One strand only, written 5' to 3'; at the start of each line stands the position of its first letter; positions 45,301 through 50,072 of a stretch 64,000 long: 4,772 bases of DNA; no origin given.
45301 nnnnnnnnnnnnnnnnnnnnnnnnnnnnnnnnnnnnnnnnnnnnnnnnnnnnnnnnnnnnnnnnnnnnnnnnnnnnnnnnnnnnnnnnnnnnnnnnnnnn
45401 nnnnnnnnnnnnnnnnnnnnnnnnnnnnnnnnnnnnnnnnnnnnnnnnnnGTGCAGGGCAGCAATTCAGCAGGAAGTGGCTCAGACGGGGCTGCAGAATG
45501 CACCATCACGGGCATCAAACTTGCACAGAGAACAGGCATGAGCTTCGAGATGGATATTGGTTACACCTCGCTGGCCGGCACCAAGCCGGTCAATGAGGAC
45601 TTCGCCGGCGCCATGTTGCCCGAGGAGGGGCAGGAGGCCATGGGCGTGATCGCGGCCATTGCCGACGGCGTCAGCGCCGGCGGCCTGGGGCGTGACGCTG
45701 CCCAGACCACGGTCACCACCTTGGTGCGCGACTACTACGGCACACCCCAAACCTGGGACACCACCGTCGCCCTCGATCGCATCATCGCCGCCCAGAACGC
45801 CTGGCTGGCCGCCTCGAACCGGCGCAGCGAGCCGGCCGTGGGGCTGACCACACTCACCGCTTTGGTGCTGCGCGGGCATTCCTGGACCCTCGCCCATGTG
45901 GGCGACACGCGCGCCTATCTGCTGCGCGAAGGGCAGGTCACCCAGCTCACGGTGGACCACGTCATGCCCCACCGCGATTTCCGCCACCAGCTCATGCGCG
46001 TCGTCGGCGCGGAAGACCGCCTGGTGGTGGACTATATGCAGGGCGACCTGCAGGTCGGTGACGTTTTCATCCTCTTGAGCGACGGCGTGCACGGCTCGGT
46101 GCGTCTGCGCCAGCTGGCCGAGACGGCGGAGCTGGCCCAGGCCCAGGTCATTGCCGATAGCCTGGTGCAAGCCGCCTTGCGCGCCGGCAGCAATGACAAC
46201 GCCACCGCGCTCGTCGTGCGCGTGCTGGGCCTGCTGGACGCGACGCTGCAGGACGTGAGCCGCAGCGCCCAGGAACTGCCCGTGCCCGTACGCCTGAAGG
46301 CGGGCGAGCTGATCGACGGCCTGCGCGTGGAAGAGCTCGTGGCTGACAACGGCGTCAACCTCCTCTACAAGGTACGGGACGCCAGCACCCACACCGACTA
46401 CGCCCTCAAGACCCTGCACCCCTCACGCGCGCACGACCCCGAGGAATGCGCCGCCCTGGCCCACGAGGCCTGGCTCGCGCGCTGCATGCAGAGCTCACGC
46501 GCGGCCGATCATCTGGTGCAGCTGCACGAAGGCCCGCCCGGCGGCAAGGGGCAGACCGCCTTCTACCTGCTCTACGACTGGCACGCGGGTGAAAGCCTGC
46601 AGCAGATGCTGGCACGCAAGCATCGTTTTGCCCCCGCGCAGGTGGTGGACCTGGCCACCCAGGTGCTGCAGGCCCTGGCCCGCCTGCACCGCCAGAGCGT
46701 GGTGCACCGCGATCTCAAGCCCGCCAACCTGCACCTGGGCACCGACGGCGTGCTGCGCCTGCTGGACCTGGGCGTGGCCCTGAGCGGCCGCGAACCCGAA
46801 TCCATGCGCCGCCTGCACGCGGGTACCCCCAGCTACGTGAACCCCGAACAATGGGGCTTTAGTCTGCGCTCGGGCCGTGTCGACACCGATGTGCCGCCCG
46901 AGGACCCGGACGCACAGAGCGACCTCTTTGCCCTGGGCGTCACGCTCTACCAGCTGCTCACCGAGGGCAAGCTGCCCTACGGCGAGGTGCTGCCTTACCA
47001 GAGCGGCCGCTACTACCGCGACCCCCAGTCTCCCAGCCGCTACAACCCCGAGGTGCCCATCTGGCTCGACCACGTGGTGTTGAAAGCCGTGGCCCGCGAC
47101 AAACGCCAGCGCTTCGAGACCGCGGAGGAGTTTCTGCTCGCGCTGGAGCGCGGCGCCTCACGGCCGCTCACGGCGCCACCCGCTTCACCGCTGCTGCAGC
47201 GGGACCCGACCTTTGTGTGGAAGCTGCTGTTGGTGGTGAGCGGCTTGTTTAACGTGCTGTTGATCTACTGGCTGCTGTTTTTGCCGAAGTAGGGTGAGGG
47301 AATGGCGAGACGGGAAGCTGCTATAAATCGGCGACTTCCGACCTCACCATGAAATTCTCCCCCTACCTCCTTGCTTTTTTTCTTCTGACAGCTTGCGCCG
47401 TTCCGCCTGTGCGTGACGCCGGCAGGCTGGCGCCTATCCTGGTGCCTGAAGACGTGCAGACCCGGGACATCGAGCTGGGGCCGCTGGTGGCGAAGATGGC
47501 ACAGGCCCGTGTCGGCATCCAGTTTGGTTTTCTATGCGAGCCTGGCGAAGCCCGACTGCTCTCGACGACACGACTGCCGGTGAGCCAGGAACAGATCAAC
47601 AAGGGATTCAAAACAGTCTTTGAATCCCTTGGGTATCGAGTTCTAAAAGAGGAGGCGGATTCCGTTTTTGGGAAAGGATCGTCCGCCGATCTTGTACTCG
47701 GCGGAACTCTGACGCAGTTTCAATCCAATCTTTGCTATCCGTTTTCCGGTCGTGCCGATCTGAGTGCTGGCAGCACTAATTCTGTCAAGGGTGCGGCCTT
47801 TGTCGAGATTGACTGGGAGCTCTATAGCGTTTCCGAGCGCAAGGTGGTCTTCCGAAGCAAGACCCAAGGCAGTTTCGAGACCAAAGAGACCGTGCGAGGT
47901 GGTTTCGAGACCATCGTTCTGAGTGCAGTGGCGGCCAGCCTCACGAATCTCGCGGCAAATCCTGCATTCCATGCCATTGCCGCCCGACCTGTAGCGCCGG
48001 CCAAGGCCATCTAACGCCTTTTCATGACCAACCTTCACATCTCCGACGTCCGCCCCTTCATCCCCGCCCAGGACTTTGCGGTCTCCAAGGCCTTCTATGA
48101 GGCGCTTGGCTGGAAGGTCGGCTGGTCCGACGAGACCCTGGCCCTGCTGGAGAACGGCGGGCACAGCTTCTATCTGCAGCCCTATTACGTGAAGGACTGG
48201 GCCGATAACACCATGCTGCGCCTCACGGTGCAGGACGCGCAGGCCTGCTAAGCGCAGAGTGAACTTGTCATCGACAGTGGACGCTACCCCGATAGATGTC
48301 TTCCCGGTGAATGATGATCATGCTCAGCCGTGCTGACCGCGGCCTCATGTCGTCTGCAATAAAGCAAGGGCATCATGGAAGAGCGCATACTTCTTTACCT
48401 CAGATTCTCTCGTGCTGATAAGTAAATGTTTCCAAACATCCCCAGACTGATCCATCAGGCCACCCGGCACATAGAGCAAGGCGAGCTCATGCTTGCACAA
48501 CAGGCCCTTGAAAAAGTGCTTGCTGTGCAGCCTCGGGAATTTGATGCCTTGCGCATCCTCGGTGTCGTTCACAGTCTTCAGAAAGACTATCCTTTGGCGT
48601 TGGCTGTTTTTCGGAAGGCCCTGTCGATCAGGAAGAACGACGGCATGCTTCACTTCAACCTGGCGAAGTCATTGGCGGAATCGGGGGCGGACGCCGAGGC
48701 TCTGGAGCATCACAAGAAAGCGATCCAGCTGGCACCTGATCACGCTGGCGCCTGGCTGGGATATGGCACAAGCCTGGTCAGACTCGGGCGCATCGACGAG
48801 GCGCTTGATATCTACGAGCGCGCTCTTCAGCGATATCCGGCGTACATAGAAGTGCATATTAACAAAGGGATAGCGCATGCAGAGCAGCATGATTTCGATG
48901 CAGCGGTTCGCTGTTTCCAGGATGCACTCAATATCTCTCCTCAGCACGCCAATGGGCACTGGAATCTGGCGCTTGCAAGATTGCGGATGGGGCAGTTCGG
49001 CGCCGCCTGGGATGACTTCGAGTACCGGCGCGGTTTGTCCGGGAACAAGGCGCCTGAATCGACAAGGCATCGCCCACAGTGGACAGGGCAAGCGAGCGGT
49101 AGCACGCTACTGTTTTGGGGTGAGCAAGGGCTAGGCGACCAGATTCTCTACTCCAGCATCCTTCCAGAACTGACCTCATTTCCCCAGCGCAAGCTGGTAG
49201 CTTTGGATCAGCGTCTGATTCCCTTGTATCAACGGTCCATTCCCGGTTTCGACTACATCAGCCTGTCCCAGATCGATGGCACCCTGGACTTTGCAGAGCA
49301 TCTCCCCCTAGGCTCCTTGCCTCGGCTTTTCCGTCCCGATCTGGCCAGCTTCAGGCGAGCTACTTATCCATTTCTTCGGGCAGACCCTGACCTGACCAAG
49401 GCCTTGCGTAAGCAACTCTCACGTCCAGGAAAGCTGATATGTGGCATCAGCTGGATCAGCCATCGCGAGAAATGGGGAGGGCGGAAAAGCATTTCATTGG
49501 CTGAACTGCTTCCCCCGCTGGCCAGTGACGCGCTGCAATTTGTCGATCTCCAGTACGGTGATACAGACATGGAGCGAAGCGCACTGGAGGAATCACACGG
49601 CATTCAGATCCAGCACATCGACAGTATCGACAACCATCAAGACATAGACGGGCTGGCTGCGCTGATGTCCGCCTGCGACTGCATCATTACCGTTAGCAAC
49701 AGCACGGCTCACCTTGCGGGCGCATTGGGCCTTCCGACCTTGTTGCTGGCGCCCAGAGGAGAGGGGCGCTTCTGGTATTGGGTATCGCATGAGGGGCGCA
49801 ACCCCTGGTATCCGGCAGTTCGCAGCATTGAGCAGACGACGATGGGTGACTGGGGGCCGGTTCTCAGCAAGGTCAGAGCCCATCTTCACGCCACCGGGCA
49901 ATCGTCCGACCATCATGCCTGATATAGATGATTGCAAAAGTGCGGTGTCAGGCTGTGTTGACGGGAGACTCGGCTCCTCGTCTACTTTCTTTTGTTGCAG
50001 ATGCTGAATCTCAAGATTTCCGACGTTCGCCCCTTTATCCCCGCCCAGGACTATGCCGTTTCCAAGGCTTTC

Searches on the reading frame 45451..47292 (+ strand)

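Call 76: search_protein_families(library=pfam, proteins=[window:45451-47292:+], max_evalue=0.00001)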
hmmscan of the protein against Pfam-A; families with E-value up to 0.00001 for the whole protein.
window:45451-47292:+ (613 aa): 4 families
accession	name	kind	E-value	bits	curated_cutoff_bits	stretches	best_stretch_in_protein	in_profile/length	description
PF00069.31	Pkinase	-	4.5e-26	92.2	31.7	1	306-511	16-198/263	Protein kinase domain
PF07714.23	PK_Tyr_Ser-Thr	-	1.2e-15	58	23.1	1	309-556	23-250/258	Protein tyrosine and serine/threonine kinase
PF13672.11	PP2C_2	-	7.4e-12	45.7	24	1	63-221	22-182/209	Protein phosphatase 2C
PF00481.26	PP2C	-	4.2e-07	30.3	20.3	0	117-172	86-142/255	Protein phosphatase 2C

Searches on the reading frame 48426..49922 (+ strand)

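Call 76: search_protein_families(library=pfam, proteins=[window:48426-49922:+], max_evalue=0.00001)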
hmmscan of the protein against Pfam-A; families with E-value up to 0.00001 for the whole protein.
window:48426-49922:+ (498 aa): 15 families
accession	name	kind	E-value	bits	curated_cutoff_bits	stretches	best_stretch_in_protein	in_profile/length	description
PF00515.34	TPR_1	-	3.5e-25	87.2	27.8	0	142-174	2-34/34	Tetratricopeptide repeat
PF07719.23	TPR_2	-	5.9e-25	85.7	27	0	142-174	2-34/34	Tetratricopeptide repeat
PF13414.12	TPR_11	-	3.1e-23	81.6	26.8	0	154-189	7-42/42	TPR repeat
PF13432.12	TPR_16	-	3.9e-22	78.8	32.7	2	11-68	3-60/65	Tetratricopeptide repeat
PF13424.12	TPR_12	-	7.4e-22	77.8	30.1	2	107-172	3-76/77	Tetratricopeptide repeat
PF13431.12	TPR_17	-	7.7e-18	63.7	24.4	0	97-127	3-33/34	Tetratricopeptide repeat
PF14559.12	TPR_19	-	7.4e-17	61.9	25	1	85-143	3-61/68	Tetratricopeptide repeat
PF13428.12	TPR_14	-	1.6e-16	59.6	23.5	1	108-148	2-42/44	Tetratricopeptide repeat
PF13181.12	TPR_8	-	2.5e-15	55.7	25.7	0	108-139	2-33/34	Tetratricopeptide repeat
PF23914.1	TPR_CcmH_CycH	-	3.4e-12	46.9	42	0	81-173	58-153/158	Cytochrome c-type biogenesis protein H TPR domain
PF13374.12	TPR_10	-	5.4e-11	42.6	27.5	0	45-70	8-33/42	Tetratricopeptide repeat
PF13371.12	TPR_9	-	6e-11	42.6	35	0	150-200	4-54/73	Tetratricopeptide repeat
PF13176.12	TPR_7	-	1.6e-09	37.5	27.9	0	41-72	1-32/36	Tetratricopeptide repeat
PF13174.12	TPR_6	-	1.4e-08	35.2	26.3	0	109-138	2-31/33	Tetratricopeptide repeat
PF12895.13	ANAPC3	-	2.1e-08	34.7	27.2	0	79-132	29-81/82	Anaphase-promoting complex, cyclosome, subunit 3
